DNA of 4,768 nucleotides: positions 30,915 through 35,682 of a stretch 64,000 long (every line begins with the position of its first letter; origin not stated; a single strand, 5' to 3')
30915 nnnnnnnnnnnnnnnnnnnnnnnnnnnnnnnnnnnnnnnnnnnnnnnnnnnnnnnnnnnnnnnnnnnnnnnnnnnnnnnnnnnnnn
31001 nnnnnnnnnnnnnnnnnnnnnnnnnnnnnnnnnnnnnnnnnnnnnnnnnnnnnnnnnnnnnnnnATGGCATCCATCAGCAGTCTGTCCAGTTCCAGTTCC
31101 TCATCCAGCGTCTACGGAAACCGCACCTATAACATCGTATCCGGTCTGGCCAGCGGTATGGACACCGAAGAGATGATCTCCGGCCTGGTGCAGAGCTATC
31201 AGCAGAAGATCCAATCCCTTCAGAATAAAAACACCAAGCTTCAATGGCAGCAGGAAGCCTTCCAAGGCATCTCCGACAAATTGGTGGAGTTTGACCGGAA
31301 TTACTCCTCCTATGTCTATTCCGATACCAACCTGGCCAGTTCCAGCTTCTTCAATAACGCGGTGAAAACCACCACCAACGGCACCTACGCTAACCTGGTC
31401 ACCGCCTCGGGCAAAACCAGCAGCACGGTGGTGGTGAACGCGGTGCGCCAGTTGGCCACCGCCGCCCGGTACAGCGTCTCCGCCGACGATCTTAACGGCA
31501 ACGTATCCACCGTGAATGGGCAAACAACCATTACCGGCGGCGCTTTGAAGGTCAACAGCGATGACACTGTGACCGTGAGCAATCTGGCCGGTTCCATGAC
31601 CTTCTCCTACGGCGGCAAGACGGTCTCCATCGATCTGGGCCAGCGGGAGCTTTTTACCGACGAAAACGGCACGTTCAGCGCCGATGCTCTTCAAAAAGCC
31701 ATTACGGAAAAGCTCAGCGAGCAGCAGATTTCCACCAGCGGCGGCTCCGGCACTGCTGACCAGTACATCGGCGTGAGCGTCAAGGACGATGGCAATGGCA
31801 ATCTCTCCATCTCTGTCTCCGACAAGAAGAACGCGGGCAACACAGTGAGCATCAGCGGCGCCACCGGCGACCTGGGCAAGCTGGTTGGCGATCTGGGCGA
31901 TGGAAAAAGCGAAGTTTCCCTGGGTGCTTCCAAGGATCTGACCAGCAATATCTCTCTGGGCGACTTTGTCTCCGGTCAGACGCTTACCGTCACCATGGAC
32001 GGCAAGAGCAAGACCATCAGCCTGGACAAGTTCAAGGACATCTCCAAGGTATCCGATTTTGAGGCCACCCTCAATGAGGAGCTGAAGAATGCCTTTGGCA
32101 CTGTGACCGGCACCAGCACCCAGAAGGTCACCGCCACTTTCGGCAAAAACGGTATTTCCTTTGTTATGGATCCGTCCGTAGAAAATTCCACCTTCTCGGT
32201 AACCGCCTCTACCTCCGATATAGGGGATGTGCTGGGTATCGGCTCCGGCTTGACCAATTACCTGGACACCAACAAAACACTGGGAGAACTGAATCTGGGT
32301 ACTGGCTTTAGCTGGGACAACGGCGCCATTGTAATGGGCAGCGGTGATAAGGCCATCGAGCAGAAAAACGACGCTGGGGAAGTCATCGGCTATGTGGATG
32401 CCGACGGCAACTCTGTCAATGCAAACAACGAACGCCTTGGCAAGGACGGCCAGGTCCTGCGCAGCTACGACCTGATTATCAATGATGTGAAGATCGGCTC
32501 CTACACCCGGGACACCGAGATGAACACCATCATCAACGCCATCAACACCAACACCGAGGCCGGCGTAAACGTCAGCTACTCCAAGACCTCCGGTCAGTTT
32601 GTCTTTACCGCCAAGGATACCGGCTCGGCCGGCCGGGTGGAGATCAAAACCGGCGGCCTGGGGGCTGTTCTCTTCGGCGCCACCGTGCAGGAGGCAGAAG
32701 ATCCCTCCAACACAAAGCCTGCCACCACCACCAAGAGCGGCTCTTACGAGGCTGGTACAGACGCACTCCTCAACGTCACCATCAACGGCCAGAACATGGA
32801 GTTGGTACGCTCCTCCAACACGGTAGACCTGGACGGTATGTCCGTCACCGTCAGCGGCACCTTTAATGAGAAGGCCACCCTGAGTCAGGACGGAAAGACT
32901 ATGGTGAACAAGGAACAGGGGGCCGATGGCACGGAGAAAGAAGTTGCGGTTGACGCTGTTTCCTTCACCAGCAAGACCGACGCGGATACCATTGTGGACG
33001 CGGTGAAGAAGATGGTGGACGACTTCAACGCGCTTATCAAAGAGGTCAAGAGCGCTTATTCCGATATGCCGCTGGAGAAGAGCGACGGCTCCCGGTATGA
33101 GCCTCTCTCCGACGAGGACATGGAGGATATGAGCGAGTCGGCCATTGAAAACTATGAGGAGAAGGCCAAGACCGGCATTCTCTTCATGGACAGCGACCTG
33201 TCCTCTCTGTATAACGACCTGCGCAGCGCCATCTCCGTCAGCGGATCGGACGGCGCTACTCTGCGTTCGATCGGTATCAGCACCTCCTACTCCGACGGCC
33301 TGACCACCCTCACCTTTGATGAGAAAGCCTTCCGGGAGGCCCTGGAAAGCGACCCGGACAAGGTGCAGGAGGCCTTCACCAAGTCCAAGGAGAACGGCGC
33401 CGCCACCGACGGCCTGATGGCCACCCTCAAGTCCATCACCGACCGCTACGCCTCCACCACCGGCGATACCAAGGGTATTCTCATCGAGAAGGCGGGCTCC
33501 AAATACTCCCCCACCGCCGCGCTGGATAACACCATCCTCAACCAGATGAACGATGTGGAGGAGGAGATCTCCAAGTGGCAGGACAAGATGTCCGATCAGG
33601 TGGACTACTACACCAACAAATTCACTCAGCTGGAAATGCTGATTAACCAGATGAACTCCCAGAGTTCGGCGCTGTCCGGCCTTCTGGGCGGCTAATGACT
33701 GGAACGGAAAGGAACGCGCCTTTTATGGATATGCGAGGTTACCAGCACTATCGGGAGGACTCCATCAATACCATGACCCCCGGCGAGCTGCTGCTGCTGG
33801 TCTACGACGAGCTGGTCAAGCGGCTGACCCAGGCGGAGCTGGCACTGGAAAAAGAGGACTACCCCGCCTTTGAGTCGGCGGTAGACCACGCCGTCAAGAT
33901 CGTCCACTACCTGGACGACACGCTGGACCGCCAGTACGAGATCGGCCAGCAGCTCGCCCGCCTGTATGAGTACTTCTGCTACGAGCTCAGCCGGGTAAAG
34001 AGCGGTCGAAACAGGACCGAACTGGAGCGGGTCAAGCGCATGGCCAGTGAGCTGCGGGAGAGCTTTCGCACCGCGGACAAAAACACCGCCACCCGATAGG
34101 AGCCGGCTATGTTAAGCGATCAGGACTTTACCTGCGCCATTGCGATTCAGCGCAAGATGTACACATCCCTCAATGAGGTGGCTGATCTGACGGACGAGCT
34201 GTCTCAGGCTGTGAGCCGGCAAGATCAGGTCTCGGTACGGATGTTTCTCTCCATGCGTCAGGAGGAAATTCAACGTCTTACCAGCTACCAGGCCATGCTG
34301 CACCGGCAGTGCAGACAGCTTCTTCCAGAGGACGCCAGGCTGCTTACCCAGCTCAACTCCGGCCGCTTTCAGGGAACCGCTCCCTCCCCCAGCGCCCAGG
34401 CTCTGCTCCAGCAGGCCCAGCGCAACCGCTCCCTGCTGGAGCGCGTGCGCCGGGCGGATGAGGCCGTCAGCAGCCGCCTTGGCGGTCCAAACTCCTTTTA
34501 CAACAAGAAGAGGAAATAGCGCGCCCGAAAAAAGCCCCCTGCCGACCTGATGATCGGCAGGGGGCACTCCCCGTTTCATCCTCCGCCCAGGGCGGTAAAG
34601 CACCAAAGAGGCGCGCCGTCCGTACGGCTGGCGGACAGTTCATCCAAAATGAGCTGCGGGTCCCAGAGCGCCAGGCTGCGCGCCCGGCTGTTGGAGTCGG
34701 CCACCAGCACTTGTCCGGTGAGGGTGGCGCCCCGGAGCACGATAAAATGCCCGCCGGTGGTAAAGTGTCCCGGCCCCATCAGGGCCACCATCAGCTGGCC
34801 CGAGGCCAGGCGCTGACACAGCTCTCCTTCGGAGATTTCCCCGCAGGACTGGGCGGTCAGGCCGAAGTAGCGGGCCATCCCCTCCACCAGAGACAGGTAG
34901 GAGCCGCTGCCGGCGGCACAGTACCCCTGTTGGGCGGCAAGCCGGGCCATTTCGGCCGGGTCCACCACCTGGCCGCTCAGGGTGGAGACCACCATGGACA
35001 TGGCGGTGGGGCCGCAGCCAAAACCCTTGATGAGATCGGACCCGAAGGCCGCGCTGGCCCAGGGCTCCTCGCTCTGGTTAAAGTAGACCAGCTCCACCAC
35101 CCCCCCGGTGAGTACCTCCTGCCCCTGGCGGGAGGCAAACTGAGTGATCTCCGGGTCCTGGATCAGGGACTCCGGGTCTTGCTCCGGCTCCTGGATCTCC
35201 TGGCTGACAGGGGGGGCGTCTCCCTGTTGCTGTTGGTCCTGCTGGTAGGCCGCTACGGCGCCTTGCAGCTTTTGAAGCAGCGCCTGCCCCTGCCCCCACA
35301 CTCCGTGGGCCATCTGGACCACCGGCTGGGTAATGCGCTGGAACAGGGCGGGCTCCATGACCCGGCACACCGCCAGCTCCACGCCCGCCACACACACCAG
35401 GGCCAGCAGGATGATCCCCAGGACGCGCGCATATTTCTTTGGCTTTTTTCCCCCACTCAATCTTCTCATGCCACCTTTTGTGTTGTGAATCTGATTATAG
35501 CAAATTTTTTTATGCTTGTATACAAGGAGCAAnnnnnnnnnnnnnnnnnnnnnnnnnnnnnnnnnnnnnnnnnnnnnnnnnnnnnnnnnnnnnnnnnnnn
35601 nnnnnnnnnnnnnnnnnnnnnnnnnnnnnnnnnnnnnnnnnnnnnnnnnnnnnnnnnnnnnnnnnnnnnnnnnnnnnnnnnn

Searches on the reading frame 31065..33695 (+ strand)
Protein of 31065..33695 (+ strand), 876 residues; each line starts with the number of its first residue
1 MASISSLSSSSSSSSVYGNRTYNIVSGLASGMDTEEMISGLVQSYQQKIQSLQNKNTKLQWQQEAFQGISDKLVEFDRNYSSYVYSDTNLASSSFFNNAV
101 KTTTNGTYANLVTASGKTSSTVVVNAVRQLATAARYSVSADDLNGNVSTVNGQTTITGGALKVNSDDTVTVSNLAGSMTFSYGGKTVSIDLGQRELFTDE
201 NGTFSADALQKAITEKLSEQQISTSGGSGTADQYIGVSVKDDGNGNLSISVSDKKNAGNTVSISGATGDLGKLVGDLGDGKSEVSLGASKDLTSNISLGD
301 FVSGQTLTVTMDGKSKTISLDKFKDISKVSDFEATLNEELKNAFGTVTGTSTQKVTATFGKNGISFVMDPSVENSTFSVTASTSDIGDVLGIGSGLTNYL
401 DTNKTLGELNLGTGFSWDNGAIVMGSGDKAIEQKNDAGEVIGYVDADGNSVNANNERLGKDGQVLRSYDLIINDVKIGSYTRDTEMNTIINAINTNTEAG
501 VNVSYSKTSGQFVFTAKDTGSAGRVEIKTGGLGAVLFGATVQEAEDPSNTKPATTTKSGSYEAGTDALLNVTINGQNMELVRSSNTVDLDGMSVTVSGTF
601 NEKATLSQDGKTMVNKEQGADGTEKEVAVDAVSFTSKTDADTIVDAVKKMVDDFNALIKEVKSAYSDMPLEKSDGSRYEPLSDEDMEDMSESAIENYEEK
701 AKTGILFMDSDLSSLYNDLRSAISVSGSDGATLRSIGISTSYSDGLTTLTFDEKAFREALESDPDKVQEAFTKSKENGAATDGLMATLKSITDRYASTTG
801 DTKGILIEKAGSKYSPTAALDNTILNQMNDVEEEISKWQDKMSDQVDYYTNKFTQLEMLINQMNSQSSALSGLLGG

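Call 9: search_protein_families(library=pfam, proteins=[window:31065-33695:+], max_evalue=0.001)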
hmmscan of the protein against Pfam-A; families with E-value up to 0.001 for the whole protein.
window:31065-33695:+ (876 aa): 2 families
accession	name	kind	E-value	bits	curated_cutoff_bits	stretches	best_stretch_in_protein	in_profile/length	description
PF07195.17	FliD_C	-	3.7e-31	108.8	25.4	1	571-865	6-236/236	Flagellar hook-associated protein 2 C-terminus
PF02465.23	FliD_N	-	6.8e-13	49.5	24.8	1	30-134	1-97/97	Flagellar hook-associated protein 2 N-terminus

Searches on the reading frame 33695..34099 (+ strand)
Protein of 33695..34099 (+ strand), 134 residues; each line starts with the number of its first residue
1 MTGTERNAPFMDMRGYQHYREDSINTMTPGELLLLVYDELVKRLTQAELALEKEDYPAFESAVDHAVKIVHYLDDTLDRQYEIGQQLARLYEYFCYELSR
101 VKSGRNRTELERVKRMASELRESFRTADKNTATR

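Call 9: search_protein_families(library=pfam, proteins=[window:33695-34099:+], max_evalue=0.001)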
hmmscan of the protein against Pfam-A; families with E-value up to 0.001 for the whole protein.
window:33695-34099:+ (134 aa): 1 family
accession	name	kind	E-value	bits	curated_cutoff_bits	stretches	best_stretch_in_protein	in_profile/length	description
PF02561.19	FliS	-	3.2e-26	92.3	26.7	1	16-127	1-114/115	Flagellar protein FliS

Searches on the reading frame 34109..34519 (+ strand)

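Call 9: search_protein_families(library=pfam, proteins=[window:34109-34519:+], max_evalue=0.001)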
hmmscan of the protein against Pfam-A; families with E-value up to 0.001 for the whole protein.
window:34109-34519:+ (136 aa): 0 families

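Call 74: search_protein_families(library=pfam, proteins=[window:34109-34519:+], max_evalue=0.05)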
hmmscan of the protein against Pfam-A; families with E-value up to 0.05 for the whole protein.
window:34109-34519:+ (136 aa): 1 family
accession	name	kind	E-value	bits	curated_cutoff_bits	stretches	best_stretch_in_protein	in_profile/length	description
PF13949.11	ALIX_LYPXL_bnd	-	0.031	14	30.8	0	73-124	52-102/295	ALIX V-shaped domain binding to HIV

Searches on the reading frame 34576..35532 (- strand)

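Call 9: search_protein_families(library=pfam, proteins=[window:34576-35532:-], max_evalue=0.001)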
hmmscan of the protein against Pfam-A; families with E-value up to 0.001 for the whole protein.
window:34576-35532:- (318 aa): 1 family
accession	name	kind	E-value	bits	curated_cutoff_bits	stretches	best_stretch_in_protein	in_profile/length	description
PF13529.12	Peptidase_C39_2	-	4e-13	50.6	24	1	150-281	5-143/143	Peptidase_C39 like family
